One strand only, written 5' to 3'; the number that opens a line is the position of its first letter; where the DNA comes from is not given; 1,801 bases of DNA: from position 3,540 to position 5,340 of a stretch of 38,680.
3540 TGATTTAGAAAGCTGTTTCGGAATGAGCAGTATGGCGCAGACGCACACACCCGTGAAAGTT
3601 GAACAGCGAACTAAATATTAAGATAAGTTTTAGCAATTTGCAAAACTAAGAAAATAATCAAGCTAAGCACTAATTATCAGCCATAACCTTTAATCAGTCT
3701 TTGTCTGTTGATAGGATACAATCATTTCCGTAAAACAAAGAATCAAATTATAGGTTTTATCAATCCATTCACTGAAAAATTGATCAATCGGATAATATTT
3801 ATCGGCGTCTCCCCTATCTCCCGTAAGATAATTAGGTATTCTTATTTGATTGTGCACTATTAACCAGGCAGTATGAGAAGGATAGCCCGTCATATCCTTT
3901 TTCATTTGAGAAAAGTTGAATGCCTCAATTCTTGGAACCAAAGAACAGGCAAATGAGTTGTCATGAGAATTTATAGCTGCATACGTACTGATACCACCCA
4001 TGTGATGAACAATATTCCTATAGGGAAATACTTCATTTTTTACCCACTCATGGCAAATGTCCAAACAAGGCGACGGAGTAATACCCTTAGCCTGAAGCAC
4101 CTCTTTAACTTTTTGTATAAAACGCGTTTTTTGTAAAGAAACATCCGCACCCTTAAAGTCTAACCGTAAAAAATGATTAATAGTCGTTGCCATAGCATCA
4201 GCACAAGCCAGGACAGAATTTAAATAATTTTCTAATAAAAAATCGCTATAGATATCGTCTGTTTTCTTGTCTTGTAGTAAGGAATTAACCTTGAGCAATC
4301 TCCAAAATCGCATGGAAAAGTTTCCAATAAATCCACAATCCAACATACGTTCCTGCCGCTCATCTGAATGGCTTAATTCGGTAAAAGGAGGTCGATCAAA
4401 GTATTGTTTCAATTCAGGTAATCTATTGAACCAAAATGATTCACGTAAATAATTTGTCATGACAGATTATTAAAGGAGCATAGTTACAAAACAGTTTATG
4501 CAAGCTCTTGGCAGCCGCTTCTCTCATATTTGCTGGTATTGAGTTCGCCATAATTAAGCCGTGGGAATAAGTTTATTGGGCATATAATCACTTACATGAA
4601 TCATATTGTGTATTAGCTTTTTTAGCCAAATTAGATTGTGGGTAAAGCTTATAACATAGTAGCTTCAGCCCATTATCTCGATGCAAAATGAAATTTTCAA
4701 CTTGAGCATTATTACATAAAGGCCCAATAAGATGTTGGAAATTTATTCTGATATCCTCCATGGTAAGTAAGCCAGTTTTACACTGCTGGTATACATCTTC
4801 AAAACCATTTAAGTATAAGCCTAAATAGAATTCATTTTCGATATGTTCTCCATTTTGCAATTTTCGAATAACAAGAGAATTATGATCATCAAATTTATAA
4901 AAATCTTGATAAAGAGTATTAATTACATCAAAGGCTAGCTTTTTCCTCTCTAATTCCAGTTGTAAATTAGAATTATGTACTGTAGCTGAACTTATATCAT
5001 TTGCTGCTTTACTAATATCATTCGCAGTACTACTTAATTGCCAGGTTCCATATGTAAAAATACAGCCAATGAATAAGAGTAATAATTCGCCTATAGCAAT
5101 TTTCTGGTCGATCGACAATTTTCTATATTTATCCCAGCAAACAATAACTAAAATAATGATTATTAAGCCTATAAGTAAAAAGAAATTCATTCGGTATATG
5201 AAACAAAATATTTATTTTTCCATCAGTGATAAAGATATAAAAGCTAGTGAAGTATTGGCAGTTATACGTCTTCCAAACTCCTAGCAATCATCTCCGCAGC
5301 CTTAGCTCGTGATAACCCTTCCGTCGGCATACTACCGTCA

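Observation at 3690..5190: Candidate two-gene defence/abortive-infection module: 2-TM protein followed by a HEPN-like (RNxxHH) protein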

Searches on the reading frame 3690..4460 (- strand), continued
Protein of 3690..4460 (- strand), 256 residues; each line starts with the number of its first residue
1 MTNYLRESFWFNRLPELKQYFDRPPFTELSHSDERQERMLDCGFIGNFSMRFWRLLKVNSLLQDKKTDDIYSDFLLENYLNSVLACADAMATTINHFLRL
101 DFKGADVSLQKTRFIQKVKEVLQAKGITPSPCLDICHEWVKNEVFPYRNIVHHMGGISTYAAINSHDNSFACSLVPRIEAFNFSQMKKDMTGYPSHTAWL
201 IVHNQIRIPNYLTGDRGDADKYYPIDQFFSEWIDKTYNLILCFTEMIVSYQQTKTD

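Call 71: search_protein_families(library=pfam, alignment_id=A3, max_evalue=1)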
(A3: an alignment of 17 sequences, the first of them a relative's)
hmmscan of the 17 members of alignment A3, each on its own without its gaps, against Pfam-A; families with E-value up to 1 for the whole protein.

A. member 1, P0001 (256 aa): 2 families
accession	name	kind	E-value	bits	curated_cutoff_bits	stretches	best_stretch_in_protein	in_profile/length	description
PF19445.4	eIF3h_C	-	0.04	14.1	28.6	1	56-136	63-146/197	C-terminal region of eIF3h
PF18730.6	HEPN_Cthe2314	-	0.063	13.7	27.1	1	64-121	37-94/174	Cthe_2314-like HEPN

B. families by the number of members that match (of 17 scanned): 14 families
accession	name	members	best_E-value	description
PF18730.6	HEPN_Cthe2314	8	2.4e-06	Cthe_2314-like HEPN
PF10622.14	Ehbp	1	0.002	Energy-converting hydrogenase B subunit P (EhbP)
PF17444.7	YhdX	1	0.0051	Uncharacterized YhdX-like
PF25572.1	TPR_ZSWIM8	1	0.0088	ZSWIM8, TPR repeats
PF00650.25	CRAL_TRIO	1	0.01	CRAL/TRIO domain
PF23333.1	VWC2L_1st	1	0.013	VWC2L-like, N-terminal domain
PF03919.21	mRNA_cap_C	1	0.035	mRNA capping enzyme, C-terminal domain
PF19445.4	eIF3h_C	1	0.04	C-terminal region of eIF3h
PF15511.12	CENP-T_C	1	0.045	Centromere kinetochore component CENP-T histone fold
PF20326.3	DUF6621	1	0.1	Family of unknown function (DUF6621)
PF24144.1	Phage_tudor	1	0.12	Phage tudor domain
PF14947.12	HTH_45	1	0.19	Winged helix-turn-helix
PF23942.1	DUF7277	1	0.24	Domain of unknown function (DUF7277)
PF18994.6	Prophage_tailD1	1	0.43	Prophage endopeptidase tail N-terminal domain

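Call 77: search_protein_families(library=pfam, proteins=[L001:1213-2457:+, L020:1089-2033:+, L021:8683-9918:+], max_evalue=0.01)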
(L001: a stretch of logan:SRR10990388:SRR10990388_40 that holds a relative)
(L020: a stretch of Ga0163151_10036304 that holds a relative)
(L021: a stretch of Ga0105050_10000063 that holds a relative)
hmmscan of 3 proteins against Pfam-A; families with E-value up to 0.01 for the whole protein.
L001:1213-2457:+ (414 aa): 1 family
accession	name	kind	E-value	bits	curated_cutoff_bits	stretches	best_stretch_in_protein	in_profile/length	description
PF03629.24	SASA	-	6.4e-05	23.1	24.8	1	172-338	77-222/226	Carbohydrate esterase, sialic acid-specific acetylesterase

L020:1089-2033:+ (314 aa): 0 families

L021:8683-9918:+ (411 aa): 0 families

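Call 110: search_protein_families(library=padloc, alignment_id=A3, max_evalue=1)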
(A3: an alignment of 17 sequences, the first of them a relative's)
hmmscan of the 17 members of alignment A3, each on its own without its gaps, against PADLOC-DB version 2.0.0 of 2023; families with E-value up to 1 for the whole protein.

A. member 1, P0001 (256 aa): 0 families

B. families by the number of members that match (of 17 scanned): 1 family
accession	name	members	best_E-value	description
PDLC04448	PDC-M14B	1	0.0044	-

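Call 111: find_encoding_contigs(protein=P0037, flank=5000, max_places=2)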
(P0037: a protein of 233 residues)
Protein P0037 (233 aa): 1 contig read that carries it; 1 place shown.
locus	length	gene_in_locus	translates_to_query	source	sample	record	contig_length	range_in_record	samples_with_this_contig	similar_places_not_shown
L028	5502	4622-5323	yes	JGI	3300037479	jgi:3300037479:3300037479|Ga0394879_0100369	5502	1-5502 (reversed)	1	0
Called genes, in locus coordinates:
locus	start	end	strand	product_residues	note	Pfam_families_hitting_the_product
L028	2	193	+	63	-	?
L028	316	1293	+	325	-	-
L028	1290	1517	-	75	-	-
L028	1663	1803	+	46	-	-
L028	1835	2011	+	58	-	-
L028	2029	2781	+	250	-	PF00156:Pribosyltran (weak)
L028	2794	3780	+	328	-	PF02481:DNA_processg_A, PF18306:LDcluster4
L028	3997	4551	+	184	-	-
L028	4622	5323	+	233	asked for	PF18730:HEPN_Cthe2314 (weak)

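Call 112: find_encoding_contigs(protein=P0042, flank=5000, max_places=2)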
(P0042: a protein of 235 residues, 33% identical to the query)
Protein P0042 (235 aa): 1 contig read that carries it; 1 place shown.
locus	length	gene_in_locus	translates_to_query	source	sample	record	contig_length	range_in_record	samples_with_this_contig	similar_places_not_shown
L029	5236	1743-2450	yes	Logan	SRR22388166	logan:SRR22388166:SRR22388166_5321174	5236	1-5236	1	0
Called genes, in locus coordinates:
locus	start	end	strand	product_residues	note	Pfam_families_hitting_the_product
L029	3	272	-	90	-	?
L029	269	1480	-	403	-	PF01969:Ni_insertion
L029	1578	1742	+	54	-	-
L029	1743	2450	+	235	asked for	-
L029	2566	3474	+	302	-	PF00056:Ldh_1_N, PF02866:Ldh_1_C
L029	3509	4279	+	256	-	PF00731:AIRC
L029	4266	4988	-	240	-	PF01988:VIT1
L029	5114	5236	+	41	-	?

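Call 116: search_solved_structures(query=A4, max_evalue=10)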
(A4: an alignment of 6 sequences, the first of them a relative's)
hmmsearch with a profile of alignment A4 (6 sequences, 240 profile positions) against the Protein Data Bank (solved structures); distinct sequences matched with E-value up to 10: 1.
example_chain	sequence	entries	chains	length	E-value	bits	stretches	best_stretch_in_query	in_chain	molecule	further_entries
8xpi_A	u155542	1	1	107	0.39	13.4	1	34-97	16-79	ORF1ab polyprotein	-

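Call 117: search_solved_structures(query=A1, max_evalue=10)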
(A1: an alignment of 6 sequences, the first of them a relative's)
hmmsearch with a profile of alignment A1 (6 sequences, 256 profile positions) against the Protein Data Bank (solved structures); distinct sequences matched with E-value up to 10: 1.
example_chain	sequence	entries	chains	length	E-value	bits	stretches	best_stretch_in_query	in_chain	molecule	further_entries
5wwl_M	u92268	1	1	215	0.96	12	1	84-163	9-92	Centromere protein mis12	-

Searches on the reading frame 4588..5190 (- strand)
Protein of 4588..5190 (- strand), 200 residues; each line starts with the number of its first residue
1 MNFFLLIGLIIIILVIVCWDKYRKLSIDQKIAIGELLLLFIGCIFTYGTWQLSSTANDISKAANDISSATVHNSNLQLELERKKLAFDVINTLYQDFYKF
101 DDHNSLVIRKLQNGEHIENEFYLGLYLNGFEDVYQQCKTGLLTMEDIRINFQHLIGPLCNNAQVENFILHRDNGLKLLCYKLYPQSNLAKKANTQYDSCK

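Call 4: search_protein_families(library=pfam, proteins=[window:4588-5190:-], max_evalue=1)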
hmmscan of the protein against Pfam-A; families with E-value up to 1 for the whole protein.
window:4588-5190:- (200 aa): 2 families
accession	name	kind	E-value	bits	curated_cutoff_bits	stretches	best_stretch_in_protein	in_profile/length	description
PF24934.1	DUF7752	-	0.047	14.2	29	1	8-73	7-68/110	Domain of unknown function (DUF7752)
PF13567.11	DUF4131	-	0.13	12.4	31.6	1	3-64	7-63/165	Domain of unknown function (DUF4131)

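Call 5: search_protein_families(library=padloc, proteins=[window:4588-5190:-], max_evalue=1)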
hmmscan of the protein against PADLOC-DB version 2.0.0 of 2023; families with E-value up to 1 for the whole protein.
window:4588-5190:- (200 aa): 0 families

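Call 6: search_protein_families(library=ncbifam, proteins=[window:4588-5190:-], max_evalue=1)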
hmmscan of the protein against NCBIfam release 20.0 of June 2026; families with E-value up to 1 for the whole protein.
window:4588-5190:- (200 aa): 1 family
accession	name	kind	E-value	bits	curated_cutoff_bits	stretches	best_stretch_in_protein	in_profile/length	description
NF003718.0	PRK05329.1-1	equivalog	0.055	12.3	370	1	96-145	354-403/419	glycerol-3-phosphate dehydrogenase subunit GlpB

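Call 7: search_protein_families(library=phrogs, proteins=[window:4588-5190:-], max_evalue=1)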
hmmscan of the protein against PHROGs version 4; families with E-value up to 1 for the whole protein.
window:4588-5190:- (200 aa): 3 families
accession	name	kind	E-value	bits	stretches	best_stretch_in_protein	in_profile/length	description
phrog_29650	-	unknown function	0.15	13.3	1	8-51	49-93/128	-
phrog_12185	-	unknown function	0.19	13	1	44-80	3-38/49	-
phrog_30705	-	unknown function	0.26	12.1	1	30-70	10-51/158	-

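Call 9: find_homologous_proteins(query=window:4588-5190:-, max_evalue=0.01)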
Query window:4588-5190:- (200 aa): 12 proteins with E <= 0.01 among 233 candidates.
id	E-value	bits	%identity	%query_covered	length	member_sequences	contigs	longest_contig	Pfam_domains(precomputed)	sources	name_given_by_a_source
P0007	3.1e-129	447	100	100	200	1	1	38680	-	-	-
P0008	5.5e-69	250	73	77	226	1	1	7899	-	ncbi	-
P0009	1.4e-57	213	53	98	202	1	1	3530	-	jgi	-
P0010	1.1e-53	200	57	85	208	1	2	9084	-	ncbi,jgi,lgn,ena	-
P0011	1.1e-52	197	56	89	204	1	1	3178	-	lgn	-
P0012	1.5e-52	196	59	73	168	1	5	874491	-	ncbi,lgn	-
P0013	1.9e-52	196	54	88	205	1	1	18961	-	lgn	-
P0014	7.3e-52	194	51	91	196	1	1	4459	-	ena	-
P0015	1.5e-47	180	59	69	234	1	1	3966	-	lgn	-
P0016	1.6e-47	180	61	69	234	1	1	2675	-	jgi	-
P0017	1.6e-46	177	55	74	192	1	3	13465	-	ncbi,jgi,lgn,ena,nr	ncbi:hypothetical protein COU79_05475 [Candidatus Peregrinibacteria bacterium CG10_big_fil_rev_8_21_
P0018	9.1e-45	171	55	74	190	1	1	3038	-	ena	-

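Call 19: find_encoding_contigs(protein=P0008, flank=5000, max_places=3)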
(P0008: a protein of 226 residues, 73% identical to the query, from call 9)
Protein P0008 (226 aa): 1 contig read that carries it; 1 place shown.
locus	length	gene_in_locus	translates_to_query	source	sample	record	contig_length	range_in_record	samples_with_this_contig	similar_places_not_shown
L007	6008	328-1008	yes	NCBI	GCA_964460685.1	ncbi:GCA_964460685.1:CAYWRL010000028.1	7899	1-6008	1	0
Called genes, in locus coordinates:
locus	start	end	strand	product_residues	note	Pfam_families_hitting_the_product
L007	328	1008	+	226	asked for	-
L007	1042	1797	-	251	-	-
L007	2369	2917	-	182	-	-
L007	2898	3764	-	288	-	-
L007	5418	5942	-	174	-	PF00436:SSB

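Call 20: find_encoding_contigs(protein=P0013, flank=5000, max_places=3)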
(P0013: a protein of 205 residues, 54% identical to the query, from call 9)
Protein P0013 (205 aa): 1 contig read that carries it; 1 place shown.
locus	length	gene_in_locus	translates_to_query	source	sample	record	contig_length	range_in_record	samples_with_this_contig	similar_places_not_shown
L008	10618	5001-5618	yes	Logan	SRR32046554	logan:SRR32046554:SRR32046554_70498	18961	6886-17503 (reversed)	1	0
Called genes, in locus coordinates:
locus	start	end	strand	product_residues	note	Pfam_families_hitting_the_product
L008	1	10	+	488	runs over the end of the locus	?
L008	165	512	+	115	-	PF12643:MazG-like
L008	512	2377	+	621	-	PF04851:ResIII (faint), PF09848:SLFN-g3_helicase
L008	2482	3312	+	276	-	PF05448:AXE1 (weak), PF01738:DLH, PF00326:Peptidase_S9 (faint), PF08840:BAAT_C (weak)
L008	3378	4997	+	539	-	PF13175:AAA_15, PF13304:AAA_21 (faint), PF13175:AAA_15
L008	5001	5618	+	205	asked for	-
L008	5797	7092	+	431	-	PF07690:MFS_1, PF00083:Sugar_tr, PF12832:MFS_1_like, PF07690:MFS_1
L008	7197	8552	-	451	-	PF00395:SLH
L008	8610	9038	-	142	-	PF01625:PMSR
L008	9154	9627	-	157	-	-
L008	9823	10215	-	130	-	-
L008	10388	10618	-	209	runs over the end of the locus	-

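Call 21: find_encoding_contigs(protein=P0012, flank=5000, max_places=3)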
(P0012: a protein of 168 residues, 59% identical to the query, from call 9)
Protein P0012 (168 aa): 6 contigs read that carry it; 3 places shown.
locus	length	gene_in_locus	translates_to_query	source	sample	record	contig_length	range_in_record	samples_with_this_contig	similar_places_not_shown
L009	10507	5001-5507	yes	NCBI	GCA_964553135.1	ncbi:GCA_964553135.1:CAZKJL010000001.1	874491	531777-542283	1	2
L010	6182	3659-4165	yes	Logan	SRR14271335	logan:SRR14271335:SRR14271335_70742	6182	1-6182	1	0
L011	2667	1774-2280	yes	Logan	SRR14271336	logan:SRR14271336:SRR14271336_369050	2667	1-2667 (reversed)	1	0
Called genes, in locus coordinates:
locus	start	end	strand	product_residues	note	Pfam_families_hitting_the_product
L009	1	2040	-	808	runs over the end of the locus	PF01326:PPDK_N, PF00391:PEP-utilizers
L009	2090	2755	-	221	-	PF00702:Hydrolase, PF13419:HAD_2, PF13242:Hydrolase_like (weak)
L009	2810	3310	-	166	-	-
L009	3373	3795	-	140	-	PF08327:AHSA1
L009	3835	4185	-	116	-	PF12680:SnoaL_2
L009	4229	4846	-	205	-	PF01936:NYN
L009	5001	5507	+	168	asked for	-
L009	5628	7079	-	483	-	PF03193:RsgA_GTPase (faint), PF00005:ABC_tran, PF02463:SMC_N (faint), PF13401:AAA_22 (faint), PF13555:AAA_29 (faint), PF20720:nSTAND3 (faint), PF13304:AAA_21 (weak), PF00005:ABC_tran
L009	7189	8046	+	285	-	PF10672:Methyltrans_SAM (weak)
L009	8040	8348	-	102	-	PF01809:YidD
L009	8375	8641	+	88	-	-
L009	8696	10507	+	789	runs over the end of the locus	PF00456:Transketolase_N, PF00676:E1_dh (weak), PF02779:Transket_pyr, PF02780:Transketolase_C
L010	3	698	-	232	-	?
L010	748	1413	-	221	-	PF00702:Hydrolase, PF13419:HAD_2, PF13242:Hydrolase_like (weak)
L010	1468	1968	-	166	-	-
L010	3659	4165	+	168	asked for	-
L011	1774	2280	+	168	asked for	-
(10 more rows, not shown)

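Call 22: find_encoding_contigs(protein=P0017, flank=5000, max_places=3)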
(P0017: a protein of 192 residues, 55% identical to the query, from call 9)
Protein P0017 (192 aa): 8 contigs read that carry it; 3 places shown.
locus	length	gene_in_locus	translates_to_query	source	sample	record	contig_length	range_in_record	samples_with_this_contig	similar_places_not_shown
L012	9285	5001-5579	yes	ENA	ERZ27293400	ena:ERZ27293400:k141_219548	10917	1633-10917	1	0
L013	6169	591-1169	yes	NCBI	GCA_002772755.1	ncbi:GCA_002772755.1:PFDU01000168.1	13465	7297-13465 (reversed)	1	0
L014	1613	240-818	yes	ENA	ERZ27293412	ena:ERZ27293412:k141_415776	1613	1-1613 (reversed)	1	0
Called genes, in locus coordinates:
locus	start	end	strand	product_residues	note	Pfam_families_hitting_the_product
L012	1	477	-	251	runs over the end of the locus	PF18742:DpnII-MboI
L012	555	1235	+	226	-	PF12762:DDE_Tnp_IS1595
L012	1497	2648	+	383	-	PF13784:Fic_N, PF02661:Fic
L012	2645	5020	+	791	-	PF13588:HSDR_N_2, PF04851:ResIII, PF00270:DEAD, PF18766:SWI2_SNF2, PF00271:Helicase_C, PF08463:EcoEI_R_C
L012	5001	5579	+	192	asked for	-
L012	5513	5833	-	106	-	-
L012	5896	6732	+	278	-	PF02498:Bro-N (weak)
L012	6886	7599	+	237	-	PF01628:HrcA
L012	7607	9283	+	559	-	?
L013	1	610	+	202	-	PF08463:EcoEI_R_C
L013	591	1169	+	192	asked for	-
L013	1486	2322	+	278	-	PF02498:Bro-N (weak)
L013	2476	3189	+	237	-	PF01628:HrcA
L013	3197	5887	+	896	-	PF26449:DUF8128, PF01935:DUF87 (weak), PF10412:TrwB_AAD_bind (weak)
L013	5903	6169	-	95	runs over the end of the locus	-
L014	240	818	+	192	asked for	-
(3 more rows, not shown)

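Call 33: predict_structure(alignment_id=A2)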
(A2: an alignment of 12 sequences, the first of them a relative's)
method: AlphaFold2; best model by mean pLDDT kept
length: 200 residues; sequences in the alignment: 12
mean_pLDDT: 81.1   pTM: 0.58
mean pLDDT of the five models: 81.1, 79.4, 77.0, 76.7, 76.5
residues with pLDDT >= 90: 79; 70-90: 78; 50-70: 37; < 50: 6
segments of 3 or more residues with pLDDT < 50: 49-53
pLDDT, mean of each block of 10 residues (from residue 1): 75 76 71 65 53 52 65 77 85 83 84 90 92 94 93 94 91 94 95 89
secondary structure, 60 per line:
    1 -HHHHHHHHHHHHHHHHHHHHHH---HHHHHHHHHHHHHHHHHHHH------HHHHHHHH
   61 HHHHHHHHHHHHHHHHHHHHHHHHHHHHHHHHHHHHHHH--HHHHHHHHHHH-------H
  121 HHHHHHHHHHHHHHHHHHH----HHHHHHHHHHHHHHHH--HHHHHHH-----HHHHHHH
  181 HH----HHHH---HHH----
elements in order: H2-23 H27-46 H53-99 H102-112 H120-139 H144-159 H162-168 H174-182 H187-190

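Call 38: fold_search(model_id=the predicted structure, library=pdb)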
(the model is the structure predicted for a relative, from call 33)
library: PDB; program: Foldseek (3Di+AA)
matches with E <= 10: 46; with E <= 0.001: 0
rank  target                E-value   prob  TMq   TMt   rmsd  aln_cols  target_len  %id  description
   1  5nr4_A                2.7e+00  0.05  0.17  0.16  19.9       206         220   16  Crystal structure of Clasp2 TOG1 domain (released 2018-05-30)
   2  4f7r_B                3.1e+00  0.06  0.20  0.18  21.6       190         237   14  Crystal structure of 14-3-3 protein from Giardia intestinalis (released 2013-05-22)
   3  5hbu_D                3.5e+00  0.07  0.21  0.22  23.7       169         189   14  Structure of the E. coli nucleoid occlusion protein SlmA bound to DNA and the C-terminal tail of the cytoskeletal cell (released 2016-04-13)
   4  8to1_L                3.5e+00  0.06  0.17  0.09  21.1       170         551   11  Escherichia coli RNA polymerase unwinding intermediate (I1a) at the lambda PR promoter (released 2024-07-03)
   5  2zu6_B                3.7e+00  0.06  0.20  0.16  14.4       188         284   13  crystal structure of the eIF4A-PDCD4 complex (released 2009-02-24)
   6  1dow_A                4.3e+00  0.08  0.28  0.27  10.4       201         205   16  CRYSTAL STRUCTURE OF A CHIMERA OF BETA-CATENIN AND ALPHA-CATENIN (released 2000-07-12)
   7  6gzc_A                4.3e+00  0.06  0.17  0.20  20.4       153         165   12  heterotetrameric katanin p60:p80 complex (released 2019-08-07)
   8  9lt9                  4.3e+00  0.04  0.17  0.13  20.9       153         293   18  Crystal structure of Gle1 from Debaryomyces hansenii (released 2026-02-11)
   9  4yn0_B                4.8e+00  0.14  0.39  0.38  11.7       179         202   13  Crystal structure of APP E2 domain in complex with DR6 CRD domain (released 2015-04-15)
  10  3r2q                  4.8e+00  0.11  0.29  0.29   8.6       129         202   14  Crystal Structure Analysis of yibF from E. Coli (released 2012-03-14)
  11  4zq0_A                4.8e+00  0.04  0.21  0.19  22.5       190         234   14  crystal structure of Giardia 14-3-3 in complex with the phosphopeptide A8Ap (released 2016-03-30)
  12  5n6n_A                5.0e+00  0.04  0.20  0.18  21.5       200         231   10  CRYSTAL STRUCTURE OF THE 14-3-3:NEUTRAL TREHALASE NTH1 COMPLEX (released 2017-11-01)
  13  7a9w_A                6.6e+00  0.05  0.23  0.11  23.4       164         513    9  Structure of yeast Rmd9p in complex with 20nt target RNA (released 2021-04-07)
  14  7pks_a                6.6e+00  0.02  0.17  0.05  29.3       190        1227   12  Structural basis of Integrator-mediated transcription regulation (released 2021-12-08)
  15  4gpt_C                6.9e+00  0.05  0.20  0.05  10.3       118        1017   16  Crystal structure of KPT251 in complex with CRM1-Ran-RanBP1 (released 2012-09-05)
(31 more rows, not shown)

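Call 42: search_solved_structures(query=A2, max_evalue=10)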
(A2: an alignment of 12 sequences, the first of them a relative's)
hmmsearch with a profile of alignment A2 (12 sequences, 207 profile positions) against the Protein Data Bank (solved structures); distinct sequences matched with E-value up to 10: 2.
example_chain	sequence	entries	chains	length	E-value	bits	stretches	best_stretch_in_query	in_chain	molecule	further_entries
3jbh_E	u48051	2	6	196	0.15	14.9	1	140-177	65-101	MYOSIN 2 REGULATORY LIGHT CHAIN STRIATED MUSCLE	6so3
3dtp_E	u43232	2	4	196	0.15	14.9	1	140-177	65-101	Myosin II regulatory light chain | myosin regulatory light chain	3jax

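Call 49: find_related_loci(query=A2, collection=genome_contigs, flank=6000)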
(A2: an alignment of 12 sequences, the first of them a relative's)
Query A2 (200 aa) in genome_contigs; peptide patterns used: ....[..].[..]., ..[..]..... (x = any residue, [..] = any of these).
109 stretches matched a pattern; 2 encode a relative of the query (tblastn E <= 1e-3); 2 distinct loci.
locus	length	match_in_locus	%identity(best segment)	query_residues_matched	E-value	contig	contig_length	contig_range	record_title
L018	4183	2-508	57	32-200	2e-61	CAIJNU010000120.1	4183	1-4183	uncultured Candidatus Peregrinibacteria bacterium isolate AlinenLipids_bin-9222 genome assembly, contig: bin-9222:120/12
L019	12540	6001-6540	51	14-199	4e-58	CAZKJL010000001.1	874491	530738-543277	MAG TPA_asm: uncultured Candidatus Peribacteria bacterium isolate SRP292972_co1_59 genome assembly, contig: NODE_6_lengt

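Call 52: find_related_loci(query=A2, collection=viral_contigs, flank=6000)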
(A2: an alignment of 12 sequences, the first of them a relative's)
Query A2 (200 aa) in viral_contigs; peptide patterns used: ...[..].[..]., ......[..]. (x = any residue, [..] = any of these).
146 stretches matched a pattern, but none encodes a relative of the query by tblastn (E <= 1e-3).

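Call 74: search_protein_families(library=pfam, alignment_id=A2, max_evalue=1)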
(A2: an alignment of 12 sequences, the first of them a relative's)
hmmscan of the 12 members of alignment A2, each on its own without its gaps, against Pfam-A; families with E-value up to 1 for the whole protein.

A. member 1, P0007 (200 aa): 2 families
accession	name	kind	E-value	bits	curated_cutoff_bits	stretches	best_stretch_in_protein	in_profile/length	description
PF24934.1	DUF7752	-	0.047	14.2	29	1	8-73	7-68/110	Domain of unknown function (DUF7752)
PF13567.11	DUF4131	-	0.13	12.4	31.6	1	3-64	7-63/165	Domain of unknown function (DUF4131)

B. families by the number of members that match (of 12 scanned): 13 families
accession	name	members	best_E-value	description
PF04259.19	SASP_gamma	1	0.026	Small, acid-soluble spore protein, gamma-type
PF24934.1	DUF7752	1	0.047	Domain of unknown function (DUF7752)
PF12263.13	DUF3611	1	0.076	Protein of unknown function (DUF3611)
PF20712.2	CyanoTRADDas_TM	1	0.076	Cyanobacterial TRADD-N associated 2-Transmembrane domain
PF15921.10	CCDC158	1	0.08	Coiled-coil domain-containing protein 158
PF07319.16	DnaI_N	1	0.085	Primosomal protein DnaI N-terminus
PF24413.1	W02B3_4_N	1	0.099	W02B3.4-like, N-terminal domain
PF09925.14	DUF2157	1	0.11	Predicted membrane protein (DUF2157)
PF13567.11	DUF4131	1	0.13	Domain of unknown function (DUF4131)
PF11446.13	DUF2897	1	0.14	Protein of unknown function (DUF2897)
PF23960.2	DUF7289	1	0.15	Family of unknown function (DUF7289)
PF12046.13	CCB1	1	0.2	Cofactor assembly of complex C subunit B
PF20517.3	TMEM127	1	0.68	Transmembrane protein 127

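Call 77: search_protein_families(library=pfam, proteins=[L007:1042-1869:-, L007:2369-2917:-, L007:2898-3854:-, L018:1489-2307:-, L018:3184-3933:-, L018:561-932:-, L018:2615-3070:+], max_evalue=0.01)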
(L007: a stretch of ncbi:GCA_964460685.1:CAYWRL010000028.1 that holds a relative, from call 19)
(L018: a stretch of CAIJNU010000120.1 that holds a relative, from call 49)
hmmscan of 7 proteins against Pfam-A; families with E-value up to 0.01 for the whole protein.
L007:1042-1869:- (275 aa): 1 family
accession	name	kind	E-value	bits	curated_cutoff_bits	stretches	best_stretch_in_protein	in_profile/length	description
PF07739.18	TipAS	-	0.0036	18.2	23.8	0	172-225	28-83/117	TipAS antibiotic-recognition domain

L007:2369-2917:- (182 aa): 0 families

L007:2898-3854:- (318 aa): 5 families
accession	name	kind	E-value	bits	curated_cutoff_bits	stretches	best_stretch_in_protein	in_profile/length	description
PF13304.12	AAA_21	-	2e-16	61.4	27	2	223-278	257-304/304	AAA domain, putative AbiEii toxin, Type IV TA system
PF13175.12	AAA_15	-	2.9e-15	57.2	32.1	2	221-277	325-374/374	AAA ATPase domain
PF13476.12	AAA_23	-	0.00094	20.3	27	1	57-234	20-177/201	AAA domain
PF19993.5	DO-GTPase2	-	0.0012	18.9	27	0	61-85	5-29/226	Double-GTPase 2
PF11398.14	DUF2813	-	0.0015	18.4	21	0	59-118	25-85/372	Protein of unknown function (DUF2813)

L018:1489-2307:- (272 aa): 0 families

L018:3184-3933:- (249 aa): 0 families

L018:561-932:- (123 aa): 0 families

L018:2615-3070:+ (151 aa): 1 family
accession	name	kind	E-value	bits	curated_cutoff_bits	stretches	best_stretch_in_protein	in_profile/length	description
PF03413.25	PepSY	-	2e-09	38.1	24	1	80-135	1-57/60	Peptidase propeptide and YPEB domain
